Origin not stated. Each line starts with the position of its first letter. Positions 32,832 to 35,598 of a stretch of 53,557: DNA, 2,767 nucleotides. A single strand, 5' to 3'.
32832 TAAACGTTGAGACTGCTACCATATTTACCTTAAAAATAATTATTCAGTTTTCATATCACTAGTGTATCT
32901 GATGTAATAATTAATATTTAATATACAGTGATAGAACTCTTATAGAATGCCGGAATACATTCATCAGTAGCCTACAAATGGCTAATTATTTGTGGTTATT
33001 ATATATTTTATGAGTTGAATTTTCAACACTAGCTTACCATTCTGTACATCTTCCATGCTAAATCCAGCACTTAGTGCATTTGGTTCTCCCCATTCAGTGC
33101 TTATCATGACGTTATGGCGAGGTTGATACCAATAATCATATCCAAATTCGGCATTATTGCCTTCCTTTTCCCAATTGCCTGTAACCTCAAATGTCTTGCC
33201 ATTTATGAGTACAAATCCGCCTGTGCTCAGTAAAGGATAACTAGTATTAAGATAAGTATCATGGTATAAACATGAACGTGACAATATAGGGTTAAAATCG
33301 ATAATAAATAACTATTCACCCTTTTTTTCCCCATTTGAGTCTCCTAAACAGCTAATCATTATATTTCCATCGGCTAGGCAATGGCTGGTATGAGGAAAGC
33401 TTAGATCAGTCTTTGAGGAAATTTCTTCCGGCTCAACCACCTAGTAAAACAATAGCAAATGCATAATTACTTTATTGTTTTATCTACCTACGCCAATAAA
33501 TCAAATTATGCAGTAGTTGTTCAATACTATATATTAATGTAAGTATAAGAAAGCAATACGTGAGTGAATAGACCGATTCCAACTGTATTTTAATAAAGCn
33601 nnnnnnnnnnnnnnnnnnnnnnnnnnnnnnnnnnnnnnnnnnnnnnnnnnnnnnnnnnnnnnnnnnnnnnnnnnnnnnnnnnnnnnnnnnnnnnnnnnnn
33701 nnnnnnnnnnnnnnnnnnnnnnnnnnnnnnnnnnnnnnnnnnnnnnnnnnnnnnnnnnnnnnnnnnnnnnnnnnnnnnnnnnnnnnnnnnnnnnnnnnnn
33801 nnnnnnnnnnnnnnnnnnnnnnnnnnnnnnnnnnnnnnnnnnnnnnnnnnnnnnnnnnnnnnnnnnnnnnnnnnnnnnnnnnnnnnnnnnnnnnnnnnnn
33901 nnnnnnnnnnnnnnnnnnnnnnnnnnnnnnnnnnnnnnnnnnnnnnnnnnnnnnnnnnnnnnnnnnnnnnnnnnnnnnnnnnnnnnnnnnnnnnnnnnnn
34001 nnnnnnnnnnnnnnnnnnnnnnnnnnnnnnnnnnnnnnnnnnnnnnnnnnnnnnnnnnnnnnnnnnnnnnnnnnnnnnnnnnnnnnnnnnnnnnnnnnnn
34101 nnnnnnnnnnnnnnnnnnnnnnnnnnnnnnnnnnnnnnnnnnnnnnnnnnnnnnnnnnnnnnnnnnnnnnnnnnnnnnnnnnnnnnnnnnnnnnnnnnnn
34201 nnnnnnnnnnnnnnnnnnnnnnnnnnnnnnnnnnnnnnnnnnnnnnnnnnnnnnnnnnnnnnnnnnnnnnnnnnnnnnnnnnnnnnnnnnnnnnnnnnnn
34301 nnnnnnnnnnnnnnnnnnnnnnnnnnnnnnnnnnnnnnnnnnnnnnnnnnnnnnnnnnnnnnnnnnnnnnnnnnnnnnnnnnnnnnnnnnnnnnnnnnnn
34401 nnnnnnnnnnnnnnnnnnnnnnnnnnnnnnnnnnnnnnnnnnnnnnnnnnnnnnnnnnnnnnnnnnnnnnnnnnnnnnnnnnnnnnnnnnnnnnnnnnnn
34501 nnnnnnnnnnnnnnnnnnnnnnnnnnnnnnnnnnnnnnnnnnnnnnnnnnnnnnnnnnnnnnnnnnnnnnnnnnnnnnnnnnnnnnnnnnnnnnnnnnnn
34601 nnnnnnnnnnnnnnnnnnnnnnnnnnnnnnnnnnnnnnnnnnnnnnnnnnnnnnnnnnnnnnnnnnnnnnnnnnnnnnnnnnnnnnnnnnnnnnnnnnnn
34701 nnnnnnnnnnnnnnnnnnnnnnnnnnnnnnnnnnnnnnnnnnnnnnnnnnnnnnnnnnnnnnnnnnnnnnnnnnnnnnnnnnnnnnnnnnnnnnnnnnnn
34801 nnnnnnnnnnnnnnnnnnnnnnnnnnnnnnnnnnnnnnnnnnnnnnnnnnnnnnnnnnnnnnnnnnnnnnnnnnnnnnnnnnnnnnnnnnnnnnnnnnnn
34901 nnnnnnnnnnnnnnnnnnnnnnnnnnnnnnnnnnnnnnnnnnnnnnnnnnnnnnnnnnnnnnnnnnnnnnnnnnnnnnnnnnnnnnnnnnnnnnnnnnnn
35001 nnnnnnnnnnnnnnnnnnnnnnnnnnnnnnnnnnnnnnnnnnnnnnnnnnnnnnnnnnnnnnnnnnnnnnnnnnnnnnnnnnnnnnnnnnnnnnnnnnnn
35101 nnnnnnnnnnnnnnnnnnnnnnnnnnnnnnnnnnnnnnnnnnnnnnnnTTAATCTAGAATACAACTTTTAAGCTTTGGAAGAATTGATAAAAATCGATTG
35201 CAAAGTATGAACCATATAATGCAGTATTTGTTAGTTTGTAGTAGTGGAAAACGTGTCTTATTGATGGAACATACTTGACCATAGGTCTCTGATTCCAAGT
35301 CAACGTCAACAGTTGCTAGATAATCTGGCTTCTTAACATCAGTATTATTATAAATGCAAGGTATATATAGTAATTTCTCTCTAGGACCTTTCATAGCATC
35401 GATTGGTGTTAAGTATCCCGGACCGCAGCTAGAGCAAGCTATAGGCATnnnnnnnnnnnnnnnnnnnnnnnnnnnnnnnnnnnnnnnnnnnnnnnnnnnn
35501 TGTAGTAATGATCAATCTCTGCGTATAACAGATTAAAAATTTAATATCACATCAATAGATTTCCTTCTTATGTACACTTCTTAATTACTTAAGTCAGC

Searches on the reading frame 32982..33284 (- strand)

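Call 69: search_protein_families(library=pfam, max_evalue=0.01, proteins=[window:32982-33284:-])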
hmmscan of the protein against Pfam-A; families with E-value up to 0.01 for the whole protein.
window:32982-33284:- (100 aa): 1 family
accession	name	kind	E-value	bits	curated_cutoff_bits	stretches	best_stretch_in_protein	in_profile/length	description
PF05694.17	SBP56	-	4.9e-24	85.4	34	1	21-91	155-225/453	56kDa selenium binding protein (SBP56)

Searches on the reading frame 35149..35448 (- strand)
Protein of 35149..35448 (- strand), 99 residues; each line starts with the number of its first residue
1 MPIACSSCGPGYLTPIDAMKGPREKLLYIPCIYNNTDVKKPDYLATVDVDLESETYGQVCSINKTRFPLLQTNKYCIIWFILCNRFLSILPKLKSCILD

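Call 69: search_protein_families(library=pfam, max_evalue=0.01, proteins=[window:35149-35448:-])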
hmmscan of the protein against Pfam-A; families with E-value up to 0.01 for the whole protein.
window:35149-35448:- (99 aa): 1 family
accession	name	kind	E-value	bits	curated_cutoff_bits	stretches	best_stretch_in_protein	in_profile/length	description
PF05694.17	SBP56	-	8.7e-19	68.1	34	1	7-69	2-62/453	56kDa selenium binding protein (SBP56)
